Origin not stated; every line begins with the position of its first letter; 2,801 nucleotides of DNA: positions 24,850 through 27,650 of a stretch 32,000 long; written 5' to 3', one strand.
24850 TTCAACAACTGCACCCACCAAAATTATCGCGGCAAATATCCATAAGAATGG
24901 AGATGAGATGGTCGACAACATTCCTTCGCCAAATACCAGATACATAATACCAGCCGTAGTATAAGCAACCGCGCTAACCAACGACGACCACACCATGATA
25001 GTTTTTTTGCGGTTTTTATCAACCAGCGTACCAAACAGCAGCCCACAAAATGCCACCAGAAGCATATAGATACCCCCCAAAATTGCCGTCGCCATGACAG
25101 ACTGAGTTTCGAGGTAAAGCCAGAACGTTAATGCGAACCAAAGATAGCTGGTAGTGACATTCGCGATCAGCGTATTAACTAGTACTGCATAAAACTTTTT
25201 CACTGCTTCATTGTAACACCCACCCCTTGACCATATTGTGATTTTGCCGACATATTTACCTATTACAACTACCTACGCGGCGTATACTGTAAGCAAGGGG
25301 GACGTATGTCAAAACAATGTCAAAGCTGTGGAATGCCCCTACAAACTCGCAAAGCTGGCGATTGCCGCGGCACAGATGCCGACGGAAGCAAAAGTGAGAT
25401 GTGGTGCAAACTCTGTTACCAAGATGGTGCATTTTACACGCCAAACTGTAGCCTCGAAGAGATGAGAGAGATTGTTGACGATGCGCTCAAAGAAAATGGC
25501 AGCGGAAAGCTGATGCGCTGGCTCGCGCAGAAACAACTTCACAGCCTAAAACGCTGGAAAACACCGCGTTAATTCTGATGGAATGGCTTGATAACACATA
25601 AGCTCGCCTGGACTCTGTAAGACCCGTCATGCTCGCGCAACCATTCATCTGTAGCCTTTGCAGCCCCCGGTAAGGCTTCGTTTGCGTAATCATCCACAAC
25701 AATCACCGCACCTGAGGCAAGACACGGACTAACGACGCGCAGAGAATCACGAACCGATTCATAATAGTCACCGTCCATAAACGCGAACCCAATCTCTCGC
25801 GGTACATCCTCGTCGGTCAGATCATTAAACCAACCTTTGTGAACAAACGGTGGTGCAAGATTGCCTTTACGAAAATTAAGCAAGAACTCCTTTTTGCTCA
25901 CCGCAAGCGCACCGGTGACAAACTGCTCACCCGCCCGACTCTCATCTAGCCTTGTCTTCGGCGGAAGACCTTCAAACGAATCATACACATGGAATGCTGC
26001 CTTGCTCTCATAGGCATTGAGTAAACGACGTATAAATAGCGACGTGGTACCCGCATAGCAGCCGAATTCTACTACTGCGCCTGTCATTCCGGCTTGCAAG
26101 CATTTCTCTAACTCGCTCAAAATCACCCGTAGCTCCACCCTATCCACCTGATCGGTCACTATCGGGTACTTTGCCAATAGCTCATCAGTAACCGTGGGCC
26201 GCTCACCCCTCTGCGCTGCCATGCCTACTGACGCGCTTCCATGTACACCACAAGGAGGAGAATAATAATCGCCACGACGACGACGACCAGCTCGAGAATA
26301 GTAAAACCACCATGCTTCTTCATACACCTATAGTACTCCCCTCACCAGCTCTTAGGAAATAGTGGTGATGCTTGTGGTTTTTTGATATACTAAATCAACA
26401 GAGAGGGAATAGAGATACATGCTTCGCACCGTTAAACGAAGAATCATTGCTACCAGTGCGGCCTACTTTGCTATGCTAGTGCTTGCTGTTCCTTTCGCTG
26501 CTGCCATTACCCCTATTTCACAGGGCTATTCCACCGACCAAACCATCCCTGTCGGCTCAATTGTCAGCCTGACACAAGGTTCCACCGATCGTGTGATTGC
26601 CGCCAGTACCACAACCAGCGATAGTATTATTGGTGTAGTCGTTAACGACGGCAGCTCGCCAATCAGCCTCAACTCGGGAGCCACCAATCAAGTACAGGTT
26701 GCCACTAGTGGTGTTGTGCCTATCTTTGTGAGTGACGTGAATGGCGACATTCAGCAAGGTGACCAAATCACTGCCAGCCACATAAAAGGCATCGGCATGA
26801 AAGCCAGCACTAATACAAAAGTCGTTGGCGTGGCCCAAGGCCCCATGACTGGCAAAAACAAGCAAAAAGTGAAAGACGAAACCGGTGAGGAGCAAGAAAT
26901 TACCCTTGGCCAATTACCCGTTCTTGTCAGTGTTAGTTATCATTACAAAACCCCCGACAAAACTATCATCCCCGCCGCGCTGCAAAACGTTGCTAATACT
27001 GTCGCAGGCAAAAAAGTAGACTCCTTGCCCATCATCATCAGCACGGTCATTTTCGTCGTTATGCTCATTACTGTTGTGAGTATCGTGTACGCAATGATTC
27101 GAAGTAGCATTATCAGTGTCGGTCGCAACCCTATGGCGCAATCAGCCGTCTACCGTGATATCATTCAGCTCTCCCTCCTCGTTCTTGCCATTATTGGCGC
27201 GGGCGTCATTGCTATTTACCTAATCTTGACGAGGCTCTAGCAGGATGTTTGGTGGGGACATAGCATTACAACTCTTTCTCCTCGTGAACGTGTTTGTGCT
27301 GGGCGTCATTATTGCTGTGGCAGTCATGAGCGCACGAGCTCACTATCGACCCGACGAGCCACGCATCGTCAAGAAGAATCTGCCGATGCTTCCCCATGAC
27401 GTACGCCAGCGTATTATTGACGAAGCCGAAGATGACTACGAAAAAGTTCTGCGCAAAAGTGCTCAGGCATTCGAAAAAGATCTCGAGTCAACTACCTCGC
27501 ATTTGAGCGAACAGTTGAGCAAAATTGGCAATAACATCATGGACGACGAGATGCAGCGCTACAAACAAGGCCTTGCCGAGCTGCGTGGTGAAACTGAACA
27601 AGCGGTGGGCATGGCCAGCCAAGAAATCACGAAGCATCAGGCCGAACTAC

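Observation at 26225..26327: Hidden prepilin-type micro-ORF in the alternative frame at the 5' end of the annotated methyltransferase ORF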

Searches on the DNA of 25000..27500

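Call 74: search_rna_families(source=window, start=25000, end=27500, threshold=evalue, max_evalue=1)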
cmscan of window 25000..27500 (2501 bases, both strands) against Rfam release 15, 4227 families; matches with E-value up to 1: 0.
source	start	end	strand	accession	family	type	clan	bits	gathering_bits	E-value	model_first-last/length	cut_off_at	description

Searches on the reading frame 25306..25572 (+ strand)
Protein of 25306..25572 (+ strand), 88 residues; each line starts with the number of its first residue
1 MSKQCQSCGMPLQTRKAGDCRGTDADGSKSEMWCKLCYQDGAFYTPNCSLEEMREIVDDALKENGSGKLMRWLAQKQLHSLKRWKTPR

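Call 6: search_protein_families(library=pfam, proteins=[window:25306-25572:+], max_evalue=0.1)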
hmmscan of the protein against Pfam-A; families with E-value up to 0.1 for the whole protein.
window:25306-25572:+ (88 aa): 2 families
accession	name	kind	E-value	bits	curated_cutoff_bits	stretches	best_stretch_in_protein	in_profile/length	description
PF12674.12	Zn_ribbon_2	-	7.9e-21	75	22.5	1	5-85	2-81/81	Putative zinc ribbon domain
PF23663.1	Znf_SCAND3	-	0.062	13.7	27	0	3-40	4-40/50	SCAN domain-containing protein 3-like zinc finger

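Call 7: search_protein_families(library=ncbifam, proteins=[window:25306-25572:+], max_evalue=1)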
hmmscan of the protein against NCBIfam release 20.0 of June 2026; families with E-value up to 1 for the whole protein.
window:25306-25572:+ (88 aa): 4 families
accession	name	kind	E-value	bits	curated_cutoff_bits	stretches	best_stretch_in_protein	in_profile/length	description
NF001646.0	PRK00420.1-3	equivalog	0.0016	18.7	117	0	34-63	28-60/117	hypothetical protein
NF045510.1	4Cys_prefix_kin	domain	0.013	15.7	24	1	3-12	17-26/26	4-Cys prefix domain-containing protein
NF058510.1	bifunc_CpcD_PetH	exception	0.15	10.7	635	1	31-85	348-401/405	bifunctional rod-capping linker CpcD/ferredoxin--NADP reductase PetH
NF045929.1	FNRPetHCyano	equivalog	0.18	10.5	600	1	31-85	354-407/411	ferredoxin--NADP reductase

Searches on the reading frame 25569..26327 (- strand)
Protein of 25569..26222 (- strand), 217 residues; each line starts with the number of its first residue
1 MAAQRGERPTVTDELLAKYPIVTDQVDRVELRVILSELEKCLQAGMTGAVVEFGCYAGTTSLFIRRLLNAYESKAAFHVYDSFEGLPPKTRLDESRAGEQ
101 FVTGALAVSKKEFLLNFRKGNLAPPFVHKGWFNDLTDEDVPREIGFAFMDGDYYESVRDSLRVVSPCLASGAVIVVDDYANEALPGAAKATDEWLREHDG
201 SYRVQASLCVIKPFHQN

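Call 6: search_protein_families(library=pfam, proteins=[window:25569-26222:-, window:25569-26327:-], max_evalue=0.1)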
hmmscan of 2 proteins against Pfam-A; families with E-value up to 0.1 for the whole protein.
window:25569-26222:- (217 aa): 2 families
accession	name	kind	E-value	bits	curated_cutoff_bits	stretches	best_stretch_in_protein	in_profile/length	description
PF05711.17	TylF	-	1.5e-22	80.6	23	1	35-198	80-246/264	Macrocin-O-methyltransferase (TylF)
PF13578.12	Methyltransf_24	-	2e-10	41.9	26.3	1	51-179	1-105/105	Methyltransferase domain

window:25569-26327:- (252 aa): 2 families
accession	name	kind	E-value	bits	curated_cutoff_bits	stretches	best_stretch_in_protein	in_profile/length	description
PF05711.17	TylF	-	2.2e-22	80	23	1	70-233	80-246/264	Macrocin-O-methyltransferase (TylF)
PF13578.12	Methyltransf_24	-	2.9e-10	41.4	26.3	1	86-214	1-105/105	Methyltransferase domain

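Call 7: search_protein_families(library=ncbifam, proteins=[window:25569-26222:-], max_evalue=1)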
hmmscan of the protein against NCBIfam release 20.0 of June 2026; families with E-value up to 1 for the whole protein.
window:25569-26222:- (217 aa): 0 families

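Call 17: find_related_loci(query=A1, collection=genome_contigs, flank=6000)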
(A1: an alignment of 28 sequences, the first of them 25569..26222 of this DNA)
Query A1 (217 aa) in genome_contigs; peptide patterns used: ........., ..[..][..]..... (x = any residue, [..] = any of these).
517 stretches matched a pattern; 505 encode a relative of the query (tblastn E <= 1e-3); the best 80 are kept; 80 distinct loci.
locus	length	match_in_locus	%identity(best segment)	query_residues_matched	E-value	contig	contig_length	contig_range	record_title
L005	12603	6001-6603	67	12-212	1e-89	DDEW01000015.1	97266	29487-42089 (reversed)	MAG TPA_asm: Candidatus Saccharibacteria bacterium UBA1944 UBA1944_contig_6566, whole genome shotgun sequence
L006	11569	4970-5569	66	12-211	1e-85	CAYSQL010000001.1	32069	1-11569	MAG TPA_asm: uncultured Candidatus Saccharibacteria bacterium isolate SRP216815_co1_70 genome assembly, contig: NODE_150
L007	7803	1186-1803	61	7-212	1e-84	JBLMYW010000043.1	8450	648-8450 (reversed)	MAG: Acidobacteriota bacterium isolate MAG219 PRJNA951521_bin74_renamed_42, whole genome shotgun sequence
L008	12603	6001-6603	66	12-212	8e-85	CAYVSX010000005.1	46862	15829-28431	MAG TPA_asm: uncultured Candidatus Saccharibacteria bacterium isolate SRP342105_co3_222 genome assembly, contig: NODE_46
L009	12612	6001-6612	61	8-211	5e-84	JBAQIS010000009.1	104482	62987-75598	MAG: Candidatus Saccharimonas aalborgensis isolate MFD10512_ilm_asm_bin63 k127_331062, whole genome shotgun sequence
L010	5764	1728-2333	64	11-211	1e-83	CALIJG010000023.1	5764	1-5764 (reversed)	MAG TPA_asm: uncultured Candidatus Saccharibacteria bacterium isolate ERR589659_bin.17_CONCOCT_v1.1_MAG genome assembly,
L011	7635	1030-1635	64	11-211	2e-83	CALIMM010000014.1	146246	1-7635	MAG TPA_asm: uncultured Candidatus Saccharibacteria bacterium isolate ERR589621_bin.49_CONCOCT_v1.1_MAG genome assembly,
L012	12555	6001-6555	66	11-195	1e-82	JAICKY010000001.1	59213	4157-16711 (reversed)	MAG: Candidatus Saccharibacteria bacterium isolate GZL_HY_2_bin.96 k141_2266347_length_59213_cov_28.1203, whole genome s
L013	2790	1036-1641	61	11-212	4e-83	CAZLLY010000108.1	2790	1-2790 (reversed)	MAG TPA_asm: uncultured Candidatus Saccharibacteria bacterium isolate SRP342105_co1_320 genome assembly, contig: NODE_56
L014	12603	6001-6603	61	11-211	8e-82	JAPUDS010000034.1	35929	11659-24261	MAG: Candidatus Saccharibacteria bacterium isolate labscale reactor_MAG5 NODE_867_length_35929_cov_28.737526, whole geno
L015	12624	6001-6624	61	6-213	4e-82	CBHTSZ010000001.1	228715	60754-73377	MAG TPA_asm: uncultured bacterium isolate ERR14722431_binner12_Refined_13 genome assembly, contig: ERZ27336832.21, whole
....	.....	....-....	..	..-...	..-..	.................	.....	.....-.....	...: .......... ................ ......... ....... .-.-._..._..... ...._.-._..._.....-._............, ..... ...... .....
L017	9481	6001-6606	62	11-212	5e-82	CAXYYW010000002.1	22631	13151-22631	MAG: uncultured bacterium isolate ERR13599001_concoct_77 genome assembly, contig: ERZ24875814.323, whole genome shotgun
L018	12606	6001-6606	62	11-211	1e-81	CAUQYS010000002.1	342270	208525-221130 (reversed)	MAG TPA_asm: uncultured Candidatus Saccharibacteria bacterium isolate ERR9968826_bin.8_MetaWRAP_v1.3_MAG genome assembly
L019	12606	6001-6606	60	11-212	1e-81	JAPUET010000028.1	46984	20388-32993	MAG: Candidatus Saccharibacteria bacterium isolate labscale reactor_MAG32 NODE_575_length_46984_cov_27.286113, whole gen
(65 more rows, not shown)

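Call 21: find_related_loci(query=window:25569-26222:-, collection=metagenome_contigs, flank=3000)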
Query window:25569-26222:- (217 aa) in metagenome_contigs; peptide patterns used: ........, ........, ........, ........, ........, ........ (x = any residue, [..] = any of these).
600 stretches matched a pattern (row limit reached: there are more); 95 encode a relative of the query (tblastn E <= 1e-3); the best 80 are kept; 80 distinct loci.
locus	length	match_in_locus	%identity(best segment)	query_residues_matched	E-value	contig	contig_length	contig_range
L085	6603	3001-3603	67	12-212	6e-90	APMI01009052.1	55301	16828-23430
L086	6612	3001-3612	61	8-211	2e-84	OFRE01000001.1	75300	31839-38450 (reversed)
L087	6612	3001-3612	61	8-211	5e-84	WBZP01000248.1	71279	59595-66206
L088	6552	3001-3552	67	12-195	2e-80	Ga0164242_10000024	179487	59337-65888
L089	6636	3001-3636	58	6-217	2e-80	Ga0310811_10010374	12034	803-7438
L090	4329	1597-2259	54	11-217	2e-79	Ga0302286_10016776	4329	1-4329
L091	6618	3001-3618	61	8-213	6e-79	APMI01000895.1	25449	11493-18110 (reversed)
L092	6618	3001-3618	61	8-213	1e-78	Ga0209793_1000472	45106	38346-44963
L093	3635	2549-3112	62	9-196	1e-78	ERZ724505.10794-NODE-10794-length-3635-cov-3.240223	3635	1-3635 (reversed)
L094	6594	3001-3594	62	15-212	3e-78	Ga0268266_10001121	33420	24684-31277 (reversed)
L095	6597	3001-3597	61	11-211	4e-78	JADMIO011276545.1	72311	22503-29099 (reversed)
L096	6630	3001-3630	57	4-211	3e-78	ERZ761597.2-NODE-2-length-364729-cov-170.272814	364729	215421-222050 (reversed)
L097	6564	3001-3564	61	8-195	2e-78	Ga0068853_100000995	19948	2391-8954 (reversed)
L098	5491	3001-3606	59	11-212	1e-77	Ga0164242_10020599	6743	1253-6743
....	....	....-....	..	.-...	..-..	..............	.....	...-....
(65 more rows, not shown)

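Call 47: search_protein_families(library=pfam, proteins=[L005:5387-5995:+], max_evalue=5)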
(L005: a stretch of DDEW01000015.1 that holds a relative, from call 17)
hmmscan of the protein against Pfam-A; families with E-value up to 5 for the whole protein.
L005:5387-5995:+ (202 aa): 1 family
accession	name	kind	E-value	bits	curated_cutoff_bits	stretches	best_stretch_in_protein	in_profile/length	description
PF16054.10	TMEM72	-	0.023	15.3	29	1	117-172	4-59/135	Transmembrane protein family 72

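Call 49: search_solved_structures(query=window:25569-26222:-, max_evalue=0.001)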
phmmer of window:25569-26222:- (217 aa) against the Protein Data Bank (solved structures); distinct sequences matched with E-value up to 0.001: 7.
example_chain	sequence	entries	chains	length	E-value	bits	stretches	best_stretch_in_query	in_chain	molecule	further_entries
5i10_A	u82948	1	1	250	2.9e-15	59.8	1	38-188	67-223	Probable O-methyltransferase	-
4cdz_A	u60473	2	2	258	3.1e-15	59.7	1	38-188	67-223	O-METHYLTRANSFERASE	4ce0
2wk1_A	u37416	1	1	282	4.2e-13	52.7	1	38-198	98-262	NOVP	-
4x7v_A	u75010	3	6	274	1.5e-11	47.7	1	30-198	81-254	Mycinamicin III 3''-O-methyltransferase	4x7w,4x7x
4x7y_B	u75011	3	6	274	1.7e-11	47.5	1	31-198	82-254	Mycinamicin III 3''-O-methyltransferase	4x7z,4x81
4x7u_A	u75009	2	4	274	2.4e-11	47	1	30-198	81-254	Mycinamicin III 3''-O-methyltransferase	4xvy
4xvz_A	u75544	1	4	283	2.6e-11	46.9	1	30-198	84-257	Mycinamicin III 3''-O-methyltransferase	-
